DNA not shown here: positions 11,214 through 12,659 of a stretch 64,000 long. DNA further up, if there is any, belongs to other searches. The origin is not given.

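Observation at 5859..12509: Giant Ser/Thr kinase-TPR protein abutting, stop codon to stop codon, a DBD-less FHA-AAA+ protein with degenerate GAFTGA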

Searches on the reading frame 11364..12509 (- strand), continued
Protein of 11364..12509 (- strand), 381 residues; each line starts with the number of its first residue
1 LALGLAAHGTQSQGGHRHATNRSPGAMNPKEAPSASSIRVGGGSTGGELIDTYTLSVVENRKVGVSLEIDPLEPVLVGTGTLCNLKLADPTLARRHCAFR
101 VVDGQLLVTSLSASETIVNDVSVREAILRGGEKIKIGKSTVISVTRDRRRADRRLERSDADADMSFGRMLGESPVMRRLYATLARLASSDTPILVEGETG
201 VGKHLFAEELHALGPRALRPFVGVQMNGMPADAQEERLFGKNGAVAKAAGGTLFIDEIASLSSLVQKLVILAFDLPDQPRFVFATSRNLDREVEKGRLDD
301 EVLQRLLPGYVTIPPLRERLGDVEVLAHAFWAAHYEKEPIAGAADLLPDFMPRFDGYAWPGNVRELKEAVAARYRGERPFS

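Call 11: find_homologous_proteins(query=window:11364-12434:-, max_evalue=1e-10)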
Query window:11364-12434:- (356 aa): 3372 proteins with E <= 1e-10 among 8000 candidates; the best 120 are listed.
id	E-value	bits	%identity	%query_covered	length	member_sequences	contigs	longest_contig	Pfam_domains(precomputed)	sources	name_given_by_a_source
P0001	3.4e-225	765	98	100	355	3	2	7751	PF00158.33,PF00498.32,PF25601.2,PF16697.11,PF14532.13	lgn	-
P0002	4.7e-76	274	47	92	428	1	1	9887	PF00158.33,PF00498.32,PF25601.2,PF16697.11,PF14532.13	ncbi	-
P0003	1.0e-75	273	46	92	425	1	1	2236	PF00158.33,PF00498.32,PF25601.2,PF16697.11,PF14532.13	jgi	jgi:DNA-binding NtrC family response regulator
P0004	2.0e-72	262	47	90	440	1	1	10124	PF00158.33,PF00498.32,PF25601.2,PF16697.11,PF14532.13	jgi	jgi:two-component system, NtrC family, response regulator HydG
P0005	2.6e-72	262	47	91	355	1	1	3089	PF00158.33,PF00498.32,PF25601.2,PF16697.11,PF14532.13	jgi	jgi:hypothetical protein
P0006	8.1e-72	260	46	90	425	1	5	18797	PF00158.33,PF00498.32,PF25601.2,PF16697.11,PF14532.13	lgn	-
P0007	1.4e-71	260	46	90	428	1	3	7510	PF00158.33,PF00498.32,PF25601.2,PF16697.11,PF14532.13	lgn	-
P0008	8.8e-70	254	43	91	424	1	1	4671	PF00158.33,PF00498.32,PF25601.2,PF16697.11,PF14532.13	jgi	jgi:DNA-binding NtrC family response regulator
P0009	2.6e-69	252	44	97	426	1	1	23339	PF00158.33,PF00498.32,PF25601.2,PF16697.11,PF14532.13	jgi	-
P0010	1.1e-68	250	48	84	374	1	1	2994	PF00158.33,PF00498.32,PF25601.2,PF16697.11,PF14532.13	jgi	jgi:DNA-binding NtrC family response regulator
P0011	2.9e-67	245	43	90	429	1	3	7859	PF00158.33,PF00498.32,PF25601.2,PF02954.26,PF16697.11,PF00004.36,PF14532.13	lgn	-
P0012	1.9e-63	233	43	90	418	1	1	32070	PF00158.33,PF00498.32,PF25601.2,PF02954.26,PF16697.11,PF14532.13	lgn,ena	-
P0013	6.1e-63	231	41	93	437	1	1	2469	PF00158.33,PF00498.32,PF25601.2,PF16697.11,PF14532.13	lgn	-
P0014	6.7e-63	231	46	90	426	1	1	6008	PF00158.33,PF00498.32,PF25601.2,PF02954.26,PF16697.11,PF14532.13,PF07728.21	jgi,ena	-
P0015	2.7e-62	229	45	90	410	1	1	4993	PF00158.33,PF07724.21,PF00498.32,PF25601.2,PF02954.26,PF16697.11,PF14532.13,PF07728.21,PF01078.28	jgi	jgi:DNA-binding NtrC family response regulator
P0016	3.1e-62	229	45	90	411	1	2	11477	PF00158.33,PF00498.32,PF25601.2,PF02954.26,PF16697.11,PF14532.13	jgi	jgi:DNA-binding NtrC family response regulator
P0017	6.9e-62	228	40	97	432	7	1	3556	PF00158.33,PF07724.21,PF00498.32,PF25601.2,PF02954.26,PF16697.11,PF14532.13,PF07728.21,PF01078.28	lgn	-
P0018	1.3e-59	220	42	90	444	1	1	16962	PF00158.33,PF00498.32,PF25601.2,PF02954.26,PF16697.11,PF14532.13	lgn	-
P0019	5.5e-58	215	41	90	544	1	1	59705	PF00158.33,PF00498.32,PF25601.2,PF16697.11,PF14532.13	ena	-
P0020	4.9e-57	212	40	92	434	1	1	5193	PF00158.33,PF07724.21,PF00498.32,PF25601.2,PF16697.11,PF14532.13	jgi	jgi:DNA-binding NtrC family response regulator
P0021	7.8e-57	211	39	90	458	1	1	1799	PF00158.33,PF00498.32,PF25601.2,PF02954.26,PF16697.11,PF14532.13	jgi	jgi:transcriptional regulator with GAF, ATPase, and Fis domain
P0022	1.3e-56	210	39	97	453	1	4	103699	PF00158.33,PF00498.32,PF25601.2,PF16697.11,PF14532.13,PF07728.21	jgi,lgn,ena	-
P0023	5.4e-56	208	40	91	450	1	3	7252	PF00158.33,PF00498.32,PF25601.2,PF16697.11,PF14532.13,PF07728.21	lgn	-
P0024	7.1e-56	208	41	90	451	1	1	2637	PF00158.33,PF00498.32,PF25601.2,PF02954.26,PF16697.11,PF14532.13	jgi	jgi:two-component system, NtrC family, response regulator HydG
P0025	7.4e-56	208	41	90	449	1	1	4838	PF00158.33,PF00498.32,PF25601.2,PF16697.11,PF14532.13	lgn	-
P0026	8.3e-56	208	40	90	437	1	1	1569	PF00158.33,PF00498.32,PF25601.2,PF16697.11,PF14532.13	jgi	jgi:two-component system response regulator HydG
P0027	8.7e-56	208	40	90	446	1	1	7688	PF00158.33,PF00498.32,PF25601.2,PF16697.11,PF14532.13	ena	-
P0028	1.9e-55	207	40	90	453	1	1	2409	PF00158.33,PF00498.32,PF25601.2,PF16697.11,PF14532.13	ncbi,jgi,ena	jgi:transcriptional regulator with GAF, ATPase, and Fis domain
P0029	2.1e-55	206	39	93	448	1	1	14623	PF00158.33,PF00498.32,PF25601.2,PF02954.26,PF16697.11,PF14532.13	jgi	jgi:two-component system response regulator HydG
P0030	2.1e-55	206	40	90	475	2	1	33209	PF00158.33,PF00498.32,PF25601.2,PF16697.11,PF14532.13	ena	-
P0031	3.7e-55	206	40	90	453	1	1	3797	PF00158.33,PF00498.32,PF25601.2,PF16697.11,PF14532.13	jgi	jgi:two-component system, NtrC family, response regulator HydG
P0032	4.0e-55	205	41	90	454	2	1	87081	PF00158.33,PF00498.32,PF25601.2,PF02954.26,PF16697.11,PF14532.13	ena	-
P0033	4.7e-55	205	41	90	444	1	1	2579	PF00158.33,PF00498.32,PF25601.2,PF02954.26,PF16697.11,PF14532.13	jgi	jgi:two-component system, NtrC family, response regulator HydG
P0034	4.8e-55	205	40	91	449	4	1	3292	PF00158.33,PF00498.32,PF25601.2,PF16697.11,PF14532.13,PF07728.21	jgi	jgi:transcriptional regulator with GAF, ATPase, and Fis domain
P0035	5.0e-55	205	40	90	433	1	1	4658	PF00158.33,PF00498.32,PF25601.2,PF02954.26,PF16697.11,PF14532.13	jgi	jgi:DNA-binding NtrC family response regulator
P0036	6.0e-55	205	39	90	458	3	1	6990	PF00158.33,PF00498.32,PF25601.2,PF02954.26,PF16697.11,PF14532.13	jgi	jgi:DNA-binding NtrC family response regulator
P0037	7.2e-55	205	40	90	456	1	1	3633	PF00158.33,PF00498.32,PF25601.2,PF16697.11,PF14532.13,PF07728.21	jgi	jgi:two-component system, NtrC family, response regulator HydG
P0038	7.3e-55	205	40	91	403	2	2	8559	PF00158.33,PF00498.32,PF25601.2,PF02954.26,PF16697.11,PF14532.13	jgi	jgi:two-component system, NtrC family, response regulator HydG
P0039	8.1e-55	205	41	90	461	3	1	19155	PF00158.33,PF00498.32,PF25601.2,PF16697.11,PF14532.13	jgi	jgi:two-component system response regulator HydG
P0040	9.2e-55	204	39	95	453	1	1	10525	PF00158.33,PF00498.32,PF25601.2,PF16697.11,PF14532.13,PF07728.21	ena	-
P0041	1.4e-54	204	40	92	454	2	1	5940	PF00158.33,PF00498.32,PF25601.2,PF02954.26,PF16697.11,PF14532.13,PF07728.21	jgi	jgi:DNA-binding NtrC family response regulator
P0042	1.7e-54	203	39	90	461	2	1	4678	PF00158.33,PF00498.32,PF25601.2,PF02954.26,PF16697.11,PF14532.13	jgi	jgi:DNA-binding NtrC family response regulator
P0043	1.8e-54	203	41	90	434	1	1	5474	PF00158.33,PF00498.32,PF25601.2,PF02954.26,PF16697.11,PF14532.13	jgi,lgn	-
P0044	2.0e-54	203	39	91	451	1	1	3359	PF00158.33,PF07724.21,PF00498.32,PF25601.2,PF16697.11,PF14532.13,PF07728.21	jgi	jgi:transcriptional regulator with GAF, ATPase, and Fis domain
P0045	2.9e-54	203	38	97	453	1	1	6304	PF00158.33,PF00498.32,PF25601.2,PF16697.11,PF14532.13,PF07728.21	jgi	jgi:two-component system, NtrC family, response regulator HydG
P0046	3.4e-54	202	41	90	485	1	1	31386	PF00158.33,PF00498.32,PF25601.2,PF02954.26,PF16697.11,PF14532.13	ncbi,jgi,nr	ncbi:MAG: sigma 54-dependent Fis family transcriptional regulator [Deltaproteobacteria bacterium]|jg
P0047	3.9e-54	202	38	97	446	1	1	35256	PF00158.33,PF00498.32,PF25601.2,PF02954.26,PF16697.11,PF14532.13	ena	-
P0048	4.3e-54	202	39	91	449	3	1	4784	PF00158.33,PF00498.32,PF25601.2,PF02954.26,PF16697.11,PF14532.13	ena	-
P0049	4.4e-54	202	40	90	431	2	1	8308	PF00158.33,PF00498.32,PF25601.2,PF02954.26,PF16697.11,PF14532.13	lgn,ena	-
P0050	4.7e-54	202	40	90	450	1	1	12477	PF00158.33,PF00498.32,PF25601.2,PF02954.26,PF16697.11,PF14532.13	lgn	-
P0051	4.9e-54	202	39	90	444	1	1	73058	PF00158.33,PF00498.32,PF25601.2,PF16697.11,PF14532.13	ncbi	-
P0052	5.3e-54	202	38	97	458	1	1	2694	PF00158.33,PF07724.21,PF00498.32,PF25601.2,PF16697.11,PF14532.13,PF07728.21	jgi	jgi:transcriptional regulator with GAF, ATPase, and Fis domain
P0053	7.1e-54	201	39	92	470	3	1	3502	PF00158.33,PF00498.32,PF25601.2,PF16697.11,PF14532.13,PF07728.21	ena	-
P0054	9.1e-54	201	38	92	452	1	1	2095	PF00158.33,PF00498.32,PF25601.2,PF02954.26,PF16697.11,PF14532.13,PF07728.21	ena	-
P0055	1.3e-53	201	37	96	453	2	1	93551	PF00158.33,PF00498.32,PF25601.2,PF16697.11,PF14532.13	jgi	jgi:transcriptional regulator with GAF, ATPase, and Fis domain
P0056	1.4e-53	200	40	90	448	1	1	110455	PF00158.33,PF00498.32,PF25601.2,PF02954.26,PF16697.11,PF14532.13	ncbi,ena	-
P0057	1.4e-53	200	38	97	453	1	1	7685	PF00158.33,PF00498.32,PF25601.2,PF16697.11,PF14532.13,PF07728.21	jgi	jgi:transcriptional regulator with GAF, ATPase, and Fis domain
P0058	1.7e-53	200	39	96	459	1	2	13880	PF00158.33,PF00498.32,PF25601.2,PF02954.26,PF16697.11,PF14532.13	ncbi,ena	-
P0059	1.8e-53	200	39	99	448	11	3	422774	PF00158.33,PF00498.32,PF25601.2,PF02954.26,PF16697.11,PF14532.13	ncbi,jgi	ncbi:MAG TPA: sigma 54-interacting transcriptional regulator [Polyangiaceae bacterium]|jgi:DNA-bindi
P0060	1.8e-53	200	38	96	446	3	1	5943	PF00158.33,PF00498.32,PF25601.2,PF02954.26,PF16697.11,PF14532.13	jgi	jgi:two-component system response regulator HydG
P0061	1.9e-53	200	39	91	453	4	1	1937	PF00158.33,PF07724.21,PF00498.32,PF25601.2,PF16697.11,PF14532.13,PF07728.21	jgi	jgi:transcriptional regulator with GAF, ATPase, and Fis domain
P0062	2.0e-53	200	38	90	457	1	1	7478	PF00158.33,PF00498.32,PF25601.2,PF16697.11,PF14532.13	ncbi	-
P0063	2.1e-53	200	41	90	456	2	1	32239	PF00158.33,PF00498.32,PF25601.2,PF16697.11,PF14532.13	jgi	jgi:two-component system response regulator HydG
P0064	2.3e-53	200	39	84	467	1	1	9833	PF00158.33,PF07724.21,PF00498.32,PF25601.2,PF16697.11,PF14532.13,PF07728.21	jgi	jgi:DNA-binding NtrC family response regulator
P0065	2.5e-53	200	41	90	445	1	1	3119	PF00158.33,PF00498.32,PF25601.2,PF02954.26,PF16697.11,PF14532.13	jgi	jgi:two-component system, NtrC family, response regulator HydG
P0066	2.8e-53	199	41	90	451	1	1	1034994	PF00158.33,PF00498.32,PF25601.2,PF02954.26,PF16697.11,PF14532.13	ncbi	ncbi:MAG: sigma 54-interacting transcriptional regulator [Polyangiaceae bacterium]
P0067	2.8e-53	199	39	90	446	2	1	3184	PF00158.33,PF00498.32,PF25601.2,PF02954.26,PF16697.11,PF14532.13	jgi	jgi:two-component system response regulator HydG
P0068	3.4e-53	199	40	91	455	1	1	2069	PF00158.33,PF00498.32,PF25601.2,PF02954.26,PF16697.11,PF14532.13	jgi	jgi:two-component system, NtrC family, response regulator HydG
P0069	3.6e-53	199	39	91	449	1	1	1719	PF00158.33,PF00498.32,PF25601.2,PF02954.26,PF16697.11,PF14532.13,PF07728.21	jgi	jgi:DNA-binding NtrC family response regulator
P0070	3.7e-53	199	38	91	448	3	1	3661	PF00158.33,PF07724.21,PF00498.32,PF25601.2,PF16697.11,PF14532.13,PF07728.21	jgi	jgi:two-component system, NtrC family, response regulator HydG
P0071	4.1e-53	199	38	97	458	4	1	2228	PF00158.33,PF00498.32,PF25601.2,PF02954.26,PF16697.11,PF14532.13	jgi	jgi:two-component system, NtrC family, response regulator HydG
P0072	4.1e-53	199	39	91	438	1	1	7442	PF00158.33,PF00498.32,PF25601.2,PF02954.26,PF16697.11,PF14532.13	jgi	jgi:two-component system, NtrC family, response regulator HydG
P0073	4.3e-53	199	40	91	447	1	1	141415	PF00158.33,PF00498.32,PF25601.2,PF02954.26,PF16697.11,PF14532.13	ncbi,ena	-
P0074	4.6e-53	199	39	90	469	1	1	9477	PF00158.33,PF00498.32,PF25601.2,PF16697.11,PF00004.36,PF14532.13,PF07728.21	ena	-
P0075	4.9e-53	199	39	90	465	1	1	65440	PF00158.33,PF00498.32,PF25601.2,PF02954.26,PF16697.11,PF14532.13,PF07728.21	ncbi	-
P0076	5.7e-53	198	38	91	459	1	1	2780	PF00158.33,PF07724.21,PF00498.32,PF25601.2,PF02954.26,PF16697.11,PF14532.13,PF07728.21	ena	-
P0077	5.8e-53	198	39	90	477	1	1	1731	PF00158.33,PF00498.32,PF25601.2,PF16697.11,PF14532.13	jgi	jgi:DNA-binding NtrC family response regulator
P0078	6.3e-53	198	40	90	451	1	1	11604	PF00158.33,PF00498.32,PF25601.2,PF02954.26,PF16697.11,PF14532.13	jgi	jgi:two-component system response regulator HydG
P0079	6.6e-53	198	40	91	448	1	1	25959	PF00158.33,PF00498.32,PF25601.2,PF16697.11,PF14532.13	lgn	-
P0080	6.6e-53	198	39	90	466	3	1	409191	PF00158.33,PF00498.32,PF25601.2,PF16697.11,PF14532.13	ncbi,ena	-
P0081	7.7e-53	198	39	90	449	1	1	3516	PF00158.33,PF00498.32,PF25601.2,PF16697.11,PF14532.13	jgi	jgi:two-component system, NtrC family, response regulator HydG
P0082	8.7e-53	198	42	87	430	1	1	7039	PF00158.33,PF00498.32,PF25601.2,PF02954.26,PF16697.11,PF14532.13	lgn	-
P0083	9.4e-53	198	38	92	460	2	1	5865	PF00158.33,PF00498.32,PF25601.2,PF16697.11,PF14532.13,PF07728.21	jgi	jgi:two-component system, NtrC family, response regulator HydG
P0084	9.8e-53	198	38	90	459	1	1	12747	PF00158.33,PF00498.32,PF25601.2,PF16697.11,PF14532.13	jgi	jgi:transcriptional regulator with GAF, ATPase, and Fis domain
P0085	9.9e-53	198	41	85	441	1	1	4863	PF00158.33,PF00498.32,PF25601.2,PF02954.26,PF16697.11,PF14532.13,PF07728.21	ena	-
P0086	1.1e-52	197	39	97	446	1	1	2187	PF00158.33,PF00498.32,PF25601.2,PF02954.26,PF16697.11,PF14532.13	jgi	jgi:two-component system response regulator HydG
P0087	1.2e-52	197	39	90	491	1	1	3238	PF00158.33,PF00498.32,PF25601.2,PF02954.26,PF16697.11,PF14532.13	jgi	jgi:two-component system, NtrC family, response regulator HydG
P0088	1.2e-52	197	40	91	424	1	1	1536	PF00158.33,PF00498.32,PF25601.2,PF16697.11,PF14532.13,PF07728.21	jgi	jgi:transcriptional regulator with GAF, ATPase, and Fis domain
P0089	1.2e-52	197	38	92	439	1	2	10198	PF00158.33,PF00498.32,PF25601.2,PF16697.11,PF14532.13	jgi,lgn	-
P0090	1.3e-52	197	38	96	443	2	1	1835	PF00158.33,PF00498.32,PF25601.2,PF02954.26,PF16697.11,PF14532.13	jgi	jgi:DNA-binding NtrC family response regulator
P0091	1.5e-52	197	38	97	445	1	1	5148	PF00158.33,PF00498.32,PF25601.2,PF02954.26,PF16697.11,PF14532.13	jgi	jgi:two-component system response regulator HydG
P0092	1.5e-52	197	39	90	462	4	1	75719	PF00158.33,PF00498.32,PF25601.2,PF02954.26,PF16697.11,PF14532.13,PF07728.21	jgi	jgi:two-component system response regulator HydG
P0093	1.6e-52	197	39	90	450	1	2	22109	PF00158.33,PF00498.32,PF25601.2,PF16697.11,PF14532.13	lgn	-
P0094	1.7e-52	197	39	90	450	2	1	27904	PF00158.33,PF00498.32,PF25601.2,PF16697.11,PF14532.13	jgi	jgi:transcriptional regulator with GAF, ATPase, and Fis domain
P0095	1.7e-52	197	38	91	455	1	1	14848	PF00158.33,PF00498.32,PF25601.2,PF02954.26,PF16697.11,PF14532.13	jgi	jgi:two-component system response regulator HydG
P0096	1.8e-52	197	37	90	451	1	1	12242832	PF00158.33,PF00498.32,PF25601.2,PF02954.26,PF16697.11,PF14532.13,PF07728.21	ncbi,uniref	ncbi:sigma 54-interacting transcriptional regulator [Pendulispora albinea]|uniref:Sigma 54-interacti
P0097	1.8e-52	197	40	90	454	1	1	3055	PF00158.33,PF00498.32,PF25601.2,PF02954.26,PF16697.11,PF14532.13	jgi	jgi:transcriptional regulator with GAF, ATPase, and Fis domain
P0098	2.0e-52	197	40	90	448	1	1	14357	PF00158.33,PF00498.32,PF25601.2,PF16697.11,PF14532.13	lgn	-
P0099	2.3e-52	196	39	91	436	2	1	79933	PF00158.33,PF00498.32,PF25601.2,PF16697.11,PF14532.13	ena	-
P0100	2.3e-52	196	38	90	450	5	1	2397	PF00158.33,PF00498.32,PF25601.2,PF02954.26,PF16697.11,PF14532.13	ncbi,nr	ncbi:MAG TPA: sigma 54-interacting transcriptional regulator [Myxococcaceae bacterium]|nr:sigma 54-i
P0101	2.5e-52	196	39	90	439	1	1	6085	PF00158.33,PF07724.21,PF00498.32,PF25601.2,PF02954.26,PF16697.11,PF14532.13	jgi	jgi:two-component system, NtrC family, response regulator HydG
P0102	2.6e-52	196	37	97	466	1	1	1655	PF00158.33,PF00498.32,PF25601.2,PF16697.11,PF14532.13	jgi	jgi:two-component system, NtrC family, response regulator HydG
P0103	2.7e-52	196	39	96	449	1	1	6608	PF00158.33,PF00498.32,PF25601.2,PF02954.26,PF16697.11,PF14532.13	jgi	jgi:DNA-binding NtrC family response regulator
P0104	2.7e-52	196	40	90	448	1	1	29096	PF00158.33,PF00498.32,PF25601.2,PF02954.26,PF16697.11,PF14532.13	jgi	jgi:DNA-binding NtrC family response regulator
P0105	2.8e-52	196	40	90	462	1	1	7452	PF00158.33,PF00498.32,PF25601.2,PF02954.26,PF16697.11,PF14532.13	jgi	-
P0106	3.0e-52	196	39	90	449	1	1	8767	PF00158.33,PF00498.32,PF25601.2,PF02954.26,PF16697.11,PF14532.13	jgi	jgi:DNA-binding NtrC family response regulator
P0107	3.4e-52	196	40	90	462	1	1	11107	PF00158.33,PF00498.32,PF25601.2,PF16697.11,PF14532.13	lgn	-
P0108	3.4e-52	196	40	95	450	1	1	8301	PF00158.33,PF00498.32,PF25601.2,PF02954.26,PF16697.11,PF14532.13,PF07728.21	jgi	-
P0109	3.6e-52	196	38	90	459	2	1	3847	PF00158.33,PF00498.32,PF25601.2,PF16697.11,PF14532.13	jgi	jgi:transcriptional regulator with GAF, ATPase, and Fis domain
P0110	3.6e-52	196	37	96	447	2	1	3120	PF00158.33,PF00498.32,PF25601.2,PF16697.11,PF14532.13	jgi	jgi:two-component system response regulator HydG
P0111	3.7e-52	196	38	91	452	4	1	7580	PF00158.33,PF00498.32,PF25601.2,PF16697.11,PF14532.13,PF07728.21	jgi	jgi:two-component system response regulator HydG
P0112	3.8e-52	196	41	90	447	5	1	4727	PF00158.33,PF07724.21,PF00498.32,PF25601.2,PF16697.11,PF14532.13,PF07728.21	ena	-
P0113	3.9e-52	196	38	91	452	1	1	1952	PF00158.33,PF07724.21,PF00498.32,PF25601.2,PF16697.11,PF14532.13,PF07728.21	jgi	jgi:transcriptional regulator with GAF, ATPase, and Fis domain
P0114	4.0e-52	196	39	97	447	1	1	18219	PF00158.33,PF00498.32,PF25601.2,PF02954.26,PF16697.11,PF14532.13,PF07728.21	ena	-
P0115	4.0e-52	196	40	87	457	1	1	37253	PF00158.33,PF00498.32,PF25601.2,PF16697.11,PF14532.13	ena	-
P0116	4.0e-52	196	39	90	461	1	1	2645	PF00158.33,PF00498.32,PF25601.2,PF02954.26,PF16697.11,PF14532.13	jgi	jgi:DNA-binding NtrC family response regulator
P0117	4.2e-52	196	38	91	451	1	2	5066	PF00158.33,PF07724.21,PF00498.32,PF25601.2,PF16697.11,PF14532.13,PF07728.21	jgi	jgi:transcriptional regulator with GAF, ATPase, and Fis domain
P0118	4.5e-52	195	40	90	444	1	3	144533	PF00158.33,PF00498.32,PF25601.2,PF02954.26,PF16697.11,PF14532.13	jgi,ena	-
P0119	4.6e-52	195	41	92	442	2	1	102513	PF00158.33,PF07724.21,PF00498.32,PF25601.2,PF16697.11,PF14532.13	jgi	jgi:transcriptional regulator with GAF, ATPase, and Fis domain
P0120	4.9e-52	195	39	91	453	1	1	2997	PF00158.33,PF07724.21,PF00498.32,PF25601.2,PF16697.11,PF14532.13,PF07728.21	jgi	jgi:two-component system response regulator HydG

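Call 14: find_encoding_contigs(protein=P0001, flank=10000, max_places=3)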
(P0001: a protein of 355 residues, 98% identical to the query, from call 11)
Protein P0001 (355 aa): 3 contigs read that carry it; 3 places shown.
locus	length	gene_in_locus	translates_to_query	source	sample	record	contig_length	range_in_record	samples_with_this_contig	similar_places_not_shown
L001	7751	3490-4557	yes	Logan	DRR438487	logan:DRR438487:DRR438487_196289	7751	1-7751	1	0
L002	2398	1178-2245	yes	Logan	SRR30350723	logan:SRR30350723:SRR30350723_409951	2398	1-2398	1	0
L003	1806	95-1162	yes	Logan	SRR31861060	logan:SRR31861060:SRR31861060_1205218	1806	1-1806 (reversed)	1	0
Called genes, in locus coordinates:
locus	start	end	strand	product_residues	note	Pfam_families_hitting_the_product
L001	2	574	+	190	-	?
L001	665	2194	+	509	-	PF00326:Peptidase_S9 (faint), PF00561:Abhydrolase_1 (faint), PF01738:DLH (faint), PF12146:Hydrolase_4 (faint), PF12697:Abhydrolase_6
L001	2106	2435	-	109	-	-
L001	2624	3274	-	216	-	-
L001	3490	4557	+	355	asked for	PF16697:Yop-YscD_cpl (weak), PF00498:FHA, PF00158:Sigma54_activat, PF14532:Sigma54_activ_2, PF25601:AAA_lid_14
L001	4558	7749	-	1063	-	?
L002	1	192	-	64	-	?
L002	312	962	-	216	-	-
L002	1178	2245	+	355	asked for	PF16697:Yop-YscD_cpl (weak), PF00498:FHA, PF00158:Sigma54_activat, PF14532:Sigma54_activ_2, PF25601:AAA_lid_14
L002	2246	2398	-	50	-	?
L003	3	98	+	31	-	?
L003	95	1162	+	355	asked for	PF16697:Yop-YscD_cpl (weak), PF00498:FHA, PF00158:Sigma54_activat, PF14532:Sigma54_activ_2, PF25601:AAA_lid_14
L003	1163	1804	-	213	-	?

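Call 15: find_encoding_contigs(protein=P0009, flank=10000, max_places=3)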
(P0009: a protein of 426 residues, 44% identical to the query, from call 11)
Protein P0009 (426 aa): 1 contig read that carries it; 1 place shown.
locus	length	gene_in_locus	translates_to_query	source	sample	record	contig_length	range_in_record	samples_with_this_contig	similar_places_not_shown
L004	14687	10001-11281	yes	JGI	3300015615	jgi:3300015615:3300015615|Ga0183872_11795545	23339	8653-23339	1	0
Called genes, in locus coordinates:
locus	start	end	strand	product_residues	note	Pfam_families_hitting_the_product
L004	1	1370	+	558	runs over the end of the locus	-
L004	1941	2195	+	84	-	-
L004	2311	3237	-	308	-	PF00126:HTH_1, PF03466:LysR_substrate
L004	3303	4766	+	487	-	PF01134:GIDA (faint), PF07992:Pyr_redox_2, PF13738:Pyr_redox_3 (weak), PF00070:Pyr_redox, PF02852:Pyr_redox_dim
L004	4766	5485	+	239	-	PF00578:AhpC-TSA, PF08534:Redoxin, PF00462:Glutaredoxin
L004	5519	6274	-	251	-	-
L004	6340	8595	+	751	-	PF01266:DAO (faint), PF01494:FAD_binding_3, PF00724:Oxidored_FMN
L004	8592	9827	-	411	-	-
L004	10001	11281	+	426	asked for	PF16697:Yop-YscD_cpl, PF00498:FHA, PF00158:Sigma54_activat, PF14532:Sigma54_activ_2, PF25601:AAA_lid_14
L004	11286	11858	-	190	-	-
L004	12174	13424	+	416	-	PF12867:DinB_2 (weak), PF03781:FGE-sulfatase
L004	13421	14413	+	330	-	PF10017:Methyltransf_33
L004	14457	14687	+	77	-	?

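Call 16: find_encoding_contigs(protein=P0002, flank=10000, max_places=2)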
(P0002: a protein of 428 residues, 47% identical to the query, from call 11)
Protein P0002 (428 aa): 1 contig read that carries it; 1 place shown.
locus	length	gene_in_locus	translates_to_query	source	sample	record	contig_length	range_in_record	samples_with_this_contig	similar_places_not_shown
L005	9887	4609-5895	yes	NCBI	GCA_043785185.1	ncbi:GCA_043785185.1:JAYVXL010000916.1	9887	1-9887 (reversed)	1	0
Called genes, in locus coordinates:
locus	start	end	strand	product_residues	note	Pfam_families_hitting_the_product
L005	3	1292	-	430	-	?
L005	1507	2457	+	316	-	PF01400:Astacin (weak)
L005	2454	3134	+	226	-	-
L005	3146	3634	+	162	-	-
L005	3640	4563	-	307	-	-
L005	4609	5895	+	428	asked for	PF16697:Yop-YscD_cpl, PF00498:FHA, PF00158:Sigma54_activat, PF14532:Sigma54_activ_2, PF25601:AAA_lid_14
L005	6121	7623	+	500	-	-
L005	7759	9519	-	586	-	PF24316:Tli3 (faint), PF13088:BNR_2 (weak)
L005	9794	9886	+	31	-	?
